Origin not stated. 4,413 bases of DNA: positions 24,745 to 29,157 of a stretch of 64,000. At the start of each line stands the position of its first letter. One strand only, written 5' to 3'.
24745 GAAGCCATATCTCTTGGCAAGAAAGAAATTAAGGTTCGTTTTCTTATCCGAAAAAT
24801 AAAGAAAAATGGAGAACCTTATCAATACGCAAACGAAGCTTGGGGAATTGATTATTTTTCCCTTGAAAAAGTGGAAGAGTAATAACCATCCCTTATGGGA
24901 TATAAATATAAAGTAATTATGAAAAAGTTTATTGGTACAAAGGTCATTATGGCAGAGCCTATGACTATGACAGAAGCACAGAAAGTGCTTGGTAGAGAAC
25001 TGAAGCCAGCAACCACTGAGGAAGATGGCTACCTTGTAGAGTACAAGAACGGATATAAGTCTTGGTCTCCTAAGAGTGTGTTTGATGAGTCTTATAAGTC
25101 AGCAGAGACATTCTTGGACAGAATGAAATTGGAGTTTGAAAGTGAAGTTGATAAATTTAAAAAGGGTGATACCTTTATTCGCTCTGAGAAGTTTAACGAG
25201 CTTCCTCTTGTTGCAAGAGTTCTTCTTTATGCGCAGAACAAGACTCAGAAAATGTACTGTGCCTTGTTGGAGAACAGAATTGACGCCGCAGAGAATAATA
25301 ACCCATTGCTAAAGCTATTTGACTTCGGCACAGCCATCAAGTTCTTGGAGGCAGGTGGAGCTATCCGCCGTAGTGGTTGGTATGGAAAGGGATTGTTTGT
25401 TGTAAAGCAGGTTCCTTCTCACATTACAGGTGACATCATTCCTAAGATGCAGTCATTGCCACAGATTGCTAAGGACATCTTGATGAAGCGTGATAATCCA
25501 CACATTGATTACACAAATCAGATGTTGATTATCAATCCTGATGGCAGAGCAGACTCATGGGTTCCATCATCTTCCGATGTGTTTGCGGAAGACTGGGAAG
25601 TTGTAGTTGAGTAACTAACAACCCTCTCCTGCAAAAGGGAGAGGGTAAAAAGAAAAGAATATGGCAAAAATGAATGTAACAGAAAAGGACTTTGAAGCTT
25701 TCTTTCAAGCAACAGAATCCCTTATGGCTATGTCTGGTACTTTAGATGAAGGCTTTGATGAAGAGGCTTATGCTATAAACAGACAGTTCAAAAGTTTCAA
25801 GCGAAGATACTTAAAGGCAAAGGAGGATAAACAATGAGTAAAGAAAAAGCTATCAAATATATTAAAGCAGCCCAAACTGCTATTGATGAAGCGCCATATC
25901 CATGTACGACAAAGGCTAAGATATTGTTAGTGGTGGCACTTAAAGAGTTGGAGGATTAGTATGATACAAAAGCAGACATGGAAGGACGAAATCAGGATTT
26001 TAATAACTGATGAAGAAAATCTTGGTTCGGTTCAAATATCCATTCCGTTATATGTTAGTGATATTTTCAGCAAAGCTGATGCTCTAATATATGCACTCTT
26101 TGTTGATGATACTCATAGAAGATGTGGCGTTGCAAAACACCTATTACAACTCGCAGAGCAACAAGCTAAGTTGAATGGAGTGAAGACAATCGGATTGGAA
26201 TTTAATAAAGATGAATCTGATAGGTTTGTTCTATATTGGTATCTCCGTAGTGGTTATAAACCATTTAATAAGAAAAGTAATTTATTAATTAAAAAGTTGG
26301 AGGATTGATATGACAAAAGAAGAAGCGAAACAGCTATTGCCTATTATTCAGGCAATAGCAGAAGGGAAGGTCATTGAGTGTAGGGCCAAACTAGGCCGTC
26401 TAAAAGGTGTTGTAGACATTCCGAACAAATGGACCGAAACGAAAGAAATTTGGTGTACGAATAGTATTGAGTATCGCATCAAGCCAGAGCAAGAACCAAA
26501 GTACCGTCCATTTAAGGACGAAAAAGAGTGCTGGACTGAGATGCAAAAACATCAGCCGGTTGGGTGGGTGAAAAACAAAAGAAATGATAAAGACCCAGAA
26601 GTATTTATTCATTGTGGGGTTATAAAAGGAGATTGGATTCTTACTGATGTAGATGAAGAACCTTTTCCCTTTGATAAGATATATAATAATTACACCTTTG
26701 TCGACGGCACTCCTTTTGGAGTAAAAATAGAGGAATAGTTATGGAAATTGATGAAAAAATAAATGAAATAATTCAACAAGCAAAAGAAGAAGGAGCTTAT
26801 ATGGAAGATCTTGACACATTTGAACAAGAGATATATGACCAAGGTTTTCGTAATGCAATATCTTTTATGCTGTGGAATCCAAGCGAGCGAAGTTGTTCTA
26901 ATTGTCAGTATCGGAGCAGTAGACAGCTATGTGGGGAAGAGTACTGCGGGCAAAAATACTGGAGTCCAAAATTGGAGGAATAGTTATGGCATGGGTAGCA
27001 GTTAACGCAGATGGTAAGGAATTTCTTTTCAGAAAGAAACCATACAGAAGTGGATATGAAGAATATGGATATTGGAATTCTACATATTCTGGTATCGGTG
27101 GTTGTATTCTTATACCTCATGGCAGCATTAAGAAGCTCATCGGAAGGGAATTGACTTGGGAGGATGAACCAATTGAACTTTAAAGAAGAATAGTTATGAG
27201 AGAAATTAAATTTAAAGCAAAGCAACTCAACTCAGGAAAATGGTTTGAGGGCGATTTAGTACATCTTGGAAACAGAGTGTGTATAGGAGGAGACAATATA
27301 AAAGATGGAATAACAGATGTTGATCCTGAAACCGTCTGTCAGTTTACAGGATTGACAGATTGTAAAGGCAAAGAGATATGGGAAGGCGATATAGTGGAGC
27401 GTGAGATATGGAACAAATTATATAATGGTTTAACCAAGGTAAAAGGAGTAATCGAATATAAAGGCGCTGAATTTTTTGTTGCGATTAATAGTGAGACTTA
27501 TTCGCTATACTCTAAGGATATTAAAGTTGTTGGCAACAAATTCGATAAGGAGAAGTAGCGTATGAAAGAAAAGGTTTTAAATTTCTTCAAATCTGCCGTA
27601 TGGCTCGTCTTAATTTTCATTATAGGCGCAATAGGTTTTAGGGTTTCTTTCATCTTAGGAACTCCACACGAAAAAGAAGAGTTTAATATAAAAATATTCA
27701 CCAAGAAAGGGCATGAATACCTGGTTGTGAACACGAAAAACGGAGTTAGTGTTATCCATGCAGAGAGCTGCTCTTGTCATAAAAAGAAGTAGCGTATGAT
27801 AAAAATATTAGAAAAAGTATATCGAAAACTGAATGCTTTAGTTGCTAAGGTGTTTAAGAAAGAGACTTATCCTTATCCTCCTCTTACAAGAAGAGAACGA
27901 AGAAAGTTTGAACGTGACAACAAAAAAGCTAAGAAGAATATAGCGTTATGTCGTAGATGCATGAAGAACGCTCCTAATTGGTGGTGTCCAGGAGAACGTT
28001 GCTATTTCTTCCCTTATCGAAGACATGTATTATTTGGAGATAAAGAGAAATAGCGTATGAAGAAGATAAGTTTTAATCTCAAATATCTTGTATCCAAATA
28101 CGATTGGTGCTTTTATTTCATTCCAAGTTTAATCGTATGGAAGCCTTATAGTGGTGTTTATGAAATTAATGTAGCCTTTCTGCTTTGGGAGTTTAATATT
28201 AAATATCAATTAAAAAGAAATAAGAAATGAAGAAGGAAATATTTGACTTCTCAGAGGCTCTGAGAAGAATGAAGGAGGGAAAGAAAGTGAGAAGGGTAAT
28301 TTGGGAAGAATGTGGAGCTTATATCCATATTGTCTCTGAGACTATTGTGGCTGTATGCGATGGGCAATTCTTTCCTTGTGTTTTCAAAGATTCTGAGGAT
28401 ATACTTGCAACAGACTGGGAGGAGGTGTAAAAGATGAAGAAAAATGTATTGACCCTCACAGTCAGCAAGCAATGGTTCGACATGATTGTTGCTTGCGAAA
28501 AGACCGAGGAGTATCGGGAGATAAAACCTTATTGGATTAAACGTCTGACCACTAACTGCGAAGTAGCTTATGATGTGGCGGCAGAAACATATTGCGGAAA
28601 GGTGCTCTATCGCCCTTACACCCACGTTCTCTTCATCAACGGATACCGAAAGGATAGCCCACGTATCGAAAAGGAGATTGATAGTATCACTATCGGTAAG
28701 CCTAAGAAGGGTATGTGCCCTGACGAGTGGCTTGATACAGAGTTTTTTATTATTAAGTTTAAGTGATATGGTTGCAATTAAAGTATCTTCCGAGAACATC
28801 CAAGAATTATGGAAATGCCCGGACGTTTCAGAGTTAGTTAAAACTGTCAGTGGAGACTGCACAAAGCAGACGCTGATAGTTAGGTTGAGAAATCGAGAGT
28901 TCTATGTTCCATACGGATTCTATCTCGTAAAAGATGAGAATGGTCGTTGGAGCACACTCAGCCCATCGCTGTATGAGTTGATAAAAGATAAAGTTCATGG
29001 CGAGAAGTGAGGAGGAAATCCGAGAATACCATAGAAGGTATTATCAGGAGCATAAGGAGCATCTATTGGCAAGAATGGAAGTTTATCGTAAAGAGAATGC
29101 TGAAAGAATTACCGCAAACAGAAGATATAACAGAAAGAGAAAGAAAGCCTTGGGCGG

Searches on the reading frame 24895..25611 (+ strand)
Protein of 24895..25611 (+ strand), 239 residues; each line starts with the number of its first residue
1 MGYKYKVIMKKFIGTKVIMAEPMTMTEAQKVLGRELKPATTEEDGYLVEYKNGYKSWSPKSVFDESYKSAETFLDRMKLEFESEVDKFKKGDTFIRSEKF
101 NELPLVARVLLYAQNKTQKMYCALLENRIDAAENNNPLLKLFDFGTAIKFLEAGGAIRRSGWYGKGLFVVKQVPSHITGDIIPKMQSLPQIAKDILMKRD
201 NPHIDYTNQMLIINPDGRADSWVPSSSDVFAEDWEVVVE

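Call 23: search_protein_families(library=pfam, proteins=[window:24895-25611:+], max_evalue=0.001)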
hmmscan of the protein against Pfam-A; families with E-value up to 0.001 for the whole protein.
window:24895-25611:+ (239 aa): 2 families
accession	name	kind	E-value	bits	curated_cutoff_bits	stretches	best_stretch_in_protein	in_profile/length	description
PF11195.14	Tad2-like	-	5.1e-16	59.4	25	1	143-237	2-73/73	Thoeris anti-defense 2-like domain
PF21825.2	crAss001_48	-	8.5e-10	38.8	24.8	1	71-130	1-60/61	crAss001_48 related protein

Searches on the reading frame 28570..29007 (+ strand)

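Call 82: search_protein_families(library=ncbifam, proteins=[window:28570-29007:+], max_evalue=0.01)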
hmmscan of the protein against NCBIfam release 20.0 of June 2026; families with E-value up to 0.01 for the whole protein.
window:28570-29007:+ (146 aa): 1 family
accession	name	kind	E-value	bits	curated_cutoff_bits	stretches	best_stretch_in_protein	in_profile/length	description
NF006957.1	PRK09434.1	equivalog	0.0032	17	450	1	4-106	117-219/302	fructokinase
